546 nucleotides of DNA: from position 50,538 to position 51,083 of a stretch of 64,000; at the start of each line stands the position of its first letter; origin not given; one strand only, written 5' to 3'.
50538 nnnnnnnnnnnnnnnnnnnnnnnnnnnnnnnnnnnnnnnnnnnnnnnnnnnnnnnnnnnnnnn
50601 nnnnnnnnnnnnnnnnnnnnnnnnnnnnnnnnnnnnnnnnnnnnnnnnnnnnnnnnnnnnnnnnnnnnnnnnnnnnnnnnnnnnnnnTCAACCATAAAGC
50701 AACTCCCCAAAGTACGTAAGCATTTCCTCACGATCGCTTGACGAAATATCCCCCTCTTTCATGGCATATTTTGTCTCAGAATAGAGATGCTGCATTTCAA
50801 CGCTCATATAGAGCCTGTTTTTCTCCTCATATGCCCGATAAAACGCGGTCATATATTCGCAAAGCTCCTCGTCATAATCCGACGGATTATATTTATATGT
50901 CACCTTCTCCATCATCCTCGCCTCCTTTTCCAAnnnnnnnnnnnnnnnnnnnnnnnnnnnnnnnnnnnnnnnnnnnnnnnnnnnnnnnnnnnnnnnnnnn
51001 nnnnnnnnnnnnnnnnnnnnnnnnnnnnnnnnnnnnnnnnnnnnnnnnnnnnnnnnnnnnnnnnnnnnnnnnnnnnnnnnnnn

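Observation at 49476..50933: Second HipA-like kinase (HipT-sized) preceded by two tandem paralogous small proteins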

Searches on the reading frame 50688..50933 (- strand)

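Call 3: search_protein_families(library=pfam, proteins=[window:50688-50933:-], max_evalue=1)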
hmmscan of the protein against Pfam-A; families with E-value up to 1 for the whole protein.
window:50688-50933:- (81 aa): 1 family
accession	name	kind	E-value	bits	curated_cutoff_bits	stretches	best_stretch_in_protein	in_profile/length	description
PF12077.13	DUF3556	-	0.15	10.9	28.5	1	22-66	443-487/573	Transmembrane protein of unknown function (DUF3556)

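Call 4: search_protein_families(library=ncbifam, proteins=[window:50688-50933:-], max_evalue=1)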
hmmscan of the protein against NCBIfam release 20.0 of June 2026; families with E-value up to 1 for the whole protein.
window:50688-50933:- (81 aa): 1 family
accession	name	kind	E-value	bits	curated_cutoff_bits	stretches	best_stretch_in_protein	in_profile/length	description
NF011145.0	PRK14555.2-3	equivalog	0.092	12.8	294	1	4-62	58-115/147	RNA-binding protein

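Call 5: search_protein_families(library=padloc, proteins=[window:50688-50933:-], max_evalue=1)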
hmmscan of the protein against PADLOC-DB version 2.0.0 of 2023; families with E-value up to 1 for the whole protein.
window:50688-50933:- (81 aa): 0 families

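Call 77: search_protein_families(library=phrogs, proteins=[window:50691-50915:-], max_evalue=0.1)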
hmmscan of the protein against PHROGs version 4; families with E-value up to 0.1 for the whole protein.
seq(75 aa): 0 families
